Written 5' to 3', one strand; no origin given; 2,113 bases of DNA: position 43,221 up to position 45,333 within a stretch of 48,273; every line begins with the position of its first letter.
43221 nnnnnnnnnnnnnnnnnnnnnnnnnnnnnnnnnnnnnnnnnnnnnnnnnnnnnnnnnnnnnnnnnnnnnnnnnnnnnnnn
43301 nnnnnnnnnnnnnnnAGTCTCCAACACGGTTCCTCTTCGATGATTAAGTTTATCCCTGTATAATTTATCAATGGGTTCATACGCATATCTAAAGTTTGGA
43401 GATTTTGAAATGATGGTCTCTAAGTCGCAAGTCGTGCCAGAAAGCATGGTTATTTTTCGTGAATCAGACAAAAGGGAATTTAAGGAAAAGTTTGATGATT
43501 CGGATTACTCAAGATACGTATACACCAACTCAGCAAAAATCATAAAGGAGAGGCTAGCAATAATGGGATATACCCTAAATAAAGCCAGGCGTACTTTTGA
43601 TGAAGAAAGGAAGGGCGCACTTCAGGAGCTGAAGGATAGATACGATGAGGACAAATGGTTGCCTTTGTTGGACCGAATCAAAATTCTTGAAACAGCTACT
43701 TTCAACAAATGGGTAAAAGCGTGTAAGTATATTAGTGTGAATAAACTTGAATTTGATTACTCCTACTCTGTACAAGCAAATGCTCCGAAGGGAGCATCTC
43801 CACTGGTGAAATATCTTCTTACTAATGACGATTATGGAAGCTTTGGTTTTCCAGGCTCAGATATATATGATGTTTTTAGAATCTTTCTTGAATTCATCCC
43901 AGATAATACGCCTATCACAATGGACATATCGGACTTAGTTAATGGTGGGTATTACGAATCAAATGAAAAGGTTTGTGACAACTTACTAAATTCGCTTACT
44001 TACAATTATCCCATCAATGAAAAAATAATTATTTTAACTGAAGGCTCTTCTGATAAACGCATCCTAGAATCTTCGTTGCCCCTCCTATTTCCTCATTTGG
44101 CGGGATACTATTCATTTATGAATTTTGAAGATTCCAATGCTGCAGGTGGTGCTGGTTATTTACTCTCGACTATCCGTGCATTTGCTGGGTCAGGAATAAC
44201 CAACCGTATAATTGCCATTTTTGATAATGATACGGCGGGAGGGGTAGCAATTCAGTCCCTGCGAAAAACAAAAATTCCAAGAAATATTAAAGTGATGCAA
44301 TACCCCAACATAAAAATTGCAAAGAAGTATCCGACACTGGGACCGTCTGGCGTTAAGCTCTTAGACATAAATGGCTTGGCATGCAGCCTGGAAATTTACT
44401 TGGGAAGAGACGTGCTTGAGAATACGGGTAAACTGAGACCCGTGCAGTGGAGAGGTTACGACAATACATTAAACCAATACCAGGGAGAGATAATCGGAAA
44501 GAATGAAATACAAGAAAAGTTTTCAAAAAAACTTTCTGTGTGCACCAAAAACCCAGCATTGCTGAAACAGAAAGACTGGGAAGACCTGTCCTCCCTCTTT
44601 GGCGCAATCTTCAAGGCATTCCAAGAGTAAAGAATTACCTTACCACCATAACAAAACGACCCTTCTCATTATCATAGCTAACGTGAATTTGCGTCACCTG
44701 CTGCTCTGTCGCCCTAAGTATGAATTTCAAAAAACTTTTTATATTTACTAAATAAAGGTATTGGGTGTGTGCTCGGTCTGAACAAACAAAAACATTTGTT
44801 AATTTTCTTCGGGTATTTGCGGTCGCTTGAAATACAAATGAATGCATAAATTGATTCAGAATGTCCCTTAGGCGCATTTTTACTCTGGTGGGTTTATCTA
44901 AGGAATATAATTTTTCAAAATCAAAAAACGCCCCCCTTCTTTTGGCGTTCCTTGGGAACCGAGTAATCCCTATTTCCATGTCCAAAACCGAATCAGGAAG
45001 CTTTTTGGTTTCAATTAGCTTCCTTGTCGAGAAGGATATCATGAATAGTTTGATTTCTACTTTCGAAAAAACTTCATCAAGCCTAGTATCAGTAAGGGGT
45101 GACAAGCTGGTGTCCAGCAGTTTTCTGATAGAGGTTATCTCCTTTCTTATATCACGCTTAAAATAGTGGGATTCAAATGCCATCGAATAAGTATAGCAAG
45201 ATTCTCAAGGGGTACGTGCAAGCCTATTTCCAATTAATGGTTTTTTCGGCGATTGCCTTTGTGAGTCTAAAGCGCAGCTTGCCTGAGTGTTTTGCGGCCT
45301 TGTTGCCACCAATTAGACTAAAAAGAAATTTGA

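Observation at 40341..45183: Island-borne operon: two zinc-ribbon proteins + PD-(D/E)xK nuclease + AbiV-like HEPN + ATPase-less Toprim protein, a candidate undescribed defence system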

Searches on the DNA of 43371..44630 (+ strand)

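Call 91: search_with_rna_model(model_id=R1, sources=[L001, L002, L003, L004, L005, L006, L007, L008, L009, L010, L011, L012, L013, L014, L015, L016, L017, L018, L019, L020, L021, L022, L023, L024, L025, L026, L027, L028, L029, L030, L031, L032, L033, L034, L035, L036, L037, L038, L039, L040, L041, L042, L043, L044, L045, L046, L047, L048, L049, L050, L051, L052, L053, L054, L055, L056, L057, L058, L059, L060, L061, L062, L063, L064, L065, L066, L067, L068, L069, L070, L071, L072, L073, L074, L075, L076, L077, L078, L079, L080, L084, L085, L086, L087, L088, L089, L090, L091, L092, L093, L094, L231, L232, L233, L234, L235, L236, L237, window], max_evalue=0.01)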
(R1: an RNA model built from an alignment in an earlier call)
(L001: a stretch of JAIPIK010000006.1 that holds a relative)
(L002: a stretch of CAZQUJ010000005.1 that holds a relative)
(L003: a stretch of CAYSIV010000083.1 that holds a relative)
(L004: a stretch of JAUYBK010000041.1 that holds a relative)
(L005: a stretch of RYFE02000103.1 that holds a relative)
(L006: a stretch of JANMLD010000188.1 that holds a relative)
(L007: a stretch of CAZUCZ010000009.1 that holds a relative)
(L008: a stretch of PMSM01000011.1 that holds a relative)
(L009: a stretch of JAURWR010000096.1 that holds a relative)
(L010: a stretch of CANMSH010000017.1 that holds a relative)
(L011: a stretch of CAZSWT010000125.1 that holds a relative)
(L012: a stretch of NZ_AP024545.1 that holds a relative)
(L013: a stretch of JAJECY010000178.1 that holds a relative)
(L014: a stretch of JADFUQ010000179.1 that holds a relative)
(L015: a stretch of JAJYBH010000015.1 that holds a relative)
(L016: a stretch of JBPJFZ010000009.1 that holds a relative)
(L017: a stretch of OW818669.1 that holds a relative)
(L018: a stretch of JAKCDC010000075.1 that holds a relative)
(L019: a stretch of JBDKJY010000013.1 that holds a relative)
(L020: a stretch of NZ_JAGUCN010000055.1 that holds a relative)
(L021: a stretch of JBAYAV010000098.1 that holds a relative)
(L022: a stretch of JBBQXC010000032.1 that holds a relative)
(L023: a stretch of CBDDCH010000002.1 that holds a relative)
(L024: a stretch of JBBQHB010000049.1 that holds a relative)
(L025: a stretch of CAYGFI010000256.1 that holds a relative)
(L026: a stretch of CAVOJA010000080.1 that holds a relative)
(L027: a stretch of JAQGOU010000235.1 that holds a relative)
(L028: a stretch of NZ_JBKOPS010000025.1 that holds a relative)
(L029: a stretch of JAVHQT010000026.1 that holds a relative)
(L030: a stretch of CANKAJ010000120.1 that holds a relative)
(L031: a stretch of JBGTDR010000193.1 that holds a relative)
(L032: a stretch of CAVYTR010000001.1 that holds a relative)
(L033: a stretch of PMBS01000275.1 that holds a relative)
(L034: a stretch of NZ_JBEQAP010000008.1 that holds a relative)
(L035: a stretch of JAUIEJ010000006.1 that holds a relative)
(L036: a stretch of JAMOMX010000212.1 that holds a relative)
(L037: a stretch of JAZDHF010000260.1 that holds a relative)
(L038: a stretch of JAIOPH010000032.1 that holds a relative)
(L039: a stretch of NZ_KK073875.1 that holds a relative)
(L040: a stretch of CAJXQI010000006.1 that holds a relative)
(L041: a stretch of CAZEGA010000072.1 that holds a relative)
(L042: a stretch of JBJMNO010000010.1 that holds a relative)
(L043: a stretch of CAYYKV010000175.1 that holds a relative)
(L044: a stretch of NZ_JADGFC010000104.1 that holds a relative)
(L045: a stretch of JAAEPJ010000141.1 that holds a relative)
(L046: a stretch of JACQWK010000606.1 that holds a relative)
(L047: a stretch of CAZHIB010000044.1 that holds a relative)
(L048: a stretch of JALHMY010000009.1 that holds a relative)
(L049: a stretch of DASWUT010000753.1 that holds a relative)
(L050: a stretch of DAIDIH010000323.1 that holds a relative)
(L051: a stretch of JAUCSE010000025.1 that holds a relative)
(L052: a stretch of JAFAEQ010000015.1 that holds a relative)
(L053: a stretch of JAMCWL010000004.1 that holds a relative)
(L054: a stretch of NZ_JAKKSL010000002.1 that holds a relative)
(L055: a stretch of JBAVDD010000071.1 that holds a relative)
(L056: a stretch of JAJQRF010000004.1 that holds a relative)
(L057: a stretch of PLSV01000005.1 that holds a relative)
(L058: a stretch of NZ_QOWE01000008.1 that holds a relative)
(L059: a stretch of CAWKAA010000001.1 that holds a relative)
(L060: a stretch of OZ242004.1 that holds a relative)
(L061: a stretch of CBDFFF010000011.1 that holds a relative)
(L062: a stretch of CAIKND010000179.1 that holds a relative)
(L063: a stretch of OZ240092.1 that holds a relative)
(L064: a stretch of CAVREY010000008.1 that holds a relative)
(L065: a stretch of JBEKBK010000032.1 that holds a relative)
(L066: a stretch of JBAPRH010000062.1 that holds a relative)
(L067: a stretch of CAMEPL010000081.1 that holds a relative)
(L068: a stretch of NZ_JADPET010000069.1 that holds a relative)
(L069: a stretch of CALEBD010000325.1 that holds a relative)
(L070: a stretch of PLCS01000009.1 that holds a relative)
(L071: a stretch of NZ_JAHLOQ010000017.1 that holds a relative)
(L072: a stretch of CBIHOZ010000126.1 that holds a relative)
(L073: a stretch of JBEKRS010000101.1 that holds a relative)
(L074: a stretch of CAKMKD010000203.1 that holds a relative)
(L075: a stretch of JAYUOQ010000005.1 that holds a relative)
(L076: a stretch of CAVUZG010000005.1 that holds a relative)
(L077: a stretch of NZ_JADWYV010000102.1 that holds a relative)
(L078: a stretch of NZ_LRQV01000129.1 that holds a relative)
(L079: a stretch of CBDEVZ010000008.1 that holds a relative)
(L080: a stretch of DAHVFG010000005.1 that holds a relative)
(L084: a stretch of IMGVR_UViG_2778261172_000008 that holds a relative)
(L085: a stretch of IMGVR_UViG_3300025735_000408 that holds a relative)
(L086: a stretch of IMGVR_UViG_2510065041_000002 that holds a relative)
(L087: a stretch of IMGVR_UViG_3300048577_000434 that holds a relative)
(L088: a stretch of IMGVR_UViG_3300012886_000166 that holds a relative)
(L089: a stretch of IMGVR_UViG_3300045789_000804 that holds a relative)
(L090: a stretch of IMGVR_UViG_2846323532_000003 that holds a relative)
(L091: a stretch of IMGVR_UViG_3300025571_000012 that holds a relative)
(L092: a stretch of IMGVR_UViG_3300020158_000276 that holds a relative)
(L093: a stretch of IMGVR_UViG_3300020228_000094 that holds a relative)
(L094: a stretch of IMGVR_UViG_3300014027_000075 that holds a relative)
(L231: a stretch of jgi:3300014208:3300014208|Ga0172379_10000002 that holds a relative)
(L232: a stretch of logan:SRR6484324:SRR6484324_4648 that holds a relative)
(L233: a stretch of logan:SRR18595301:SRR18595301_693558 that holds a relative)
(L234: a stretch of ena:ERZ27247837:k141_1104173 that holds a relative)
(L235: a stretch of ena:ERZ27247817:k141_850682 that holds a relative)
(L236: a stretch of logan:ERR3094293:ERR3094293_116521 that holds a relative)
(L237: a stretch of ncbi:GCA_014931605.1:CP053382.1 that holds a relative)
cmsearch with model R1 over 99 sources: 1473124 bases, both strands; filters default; matches with E-value up to 0.01: 5.
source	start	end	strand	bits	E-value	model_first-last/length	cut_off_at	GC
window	40142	40284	+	98.5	1.6e-21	1-119/119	no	0.46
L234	2917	3035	+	91.8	7.4e-20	1-119/119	no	0.43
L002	4126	4249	-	85.9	2.1e-18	1-119/119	no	0.46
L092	2646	2784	+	35.5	5.7e-06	1-119/119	no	0.48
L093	3164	3302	+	35.5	5.7e-06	1-119/119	no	0.48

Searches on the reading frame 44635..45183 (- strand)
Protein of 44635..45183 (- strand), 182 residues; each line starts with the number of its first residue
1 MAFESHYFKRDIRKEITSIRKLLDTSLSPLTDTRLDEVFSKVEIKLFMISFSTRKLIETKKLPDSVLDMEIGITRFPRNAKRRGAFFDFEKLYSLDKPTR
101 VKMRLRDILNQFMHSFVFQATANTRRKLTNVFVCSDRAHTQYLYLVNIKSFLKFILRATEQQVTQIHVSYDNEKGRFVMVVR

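Call 3: search_protein_families(library=pfam, proteins=[window:44635-45183:-], max_evalue=1)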
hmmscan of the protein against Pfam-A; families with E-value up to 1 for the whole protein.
window:44635-45183:- (182 aa): 1 family
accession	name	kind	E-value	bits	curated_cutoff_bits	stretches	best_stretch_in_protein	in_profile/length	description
PF05078.17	DUF679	-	0.067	13.6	25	1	86-142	78-134/163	Protein of unknown function (DUF679)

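Call 4: search_protein_families(library=padloc, proteins=[window:44635-45183:-], max_evalue=1)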
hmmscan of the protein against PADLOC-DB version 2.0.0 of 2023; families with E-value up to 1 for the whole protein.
window:44635-45183:- (182 aa): 0 families

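Call 5: search_protein_families(library=ncbifam, proteins=[window:44635-45183:-], max_evalue=0.1)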
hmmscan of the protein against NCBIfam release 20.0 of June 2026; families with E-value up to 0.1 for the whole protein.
window:44635-45183:- (182 aa): 0 families

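Call 6: search_protein_families(library=phrogs, proteins=[window:44635-45183:-], max_evalue=0.1)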
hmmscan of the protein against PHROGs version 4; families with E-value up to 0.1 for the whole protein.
window:44635-45183:- (182 aa): 0 families
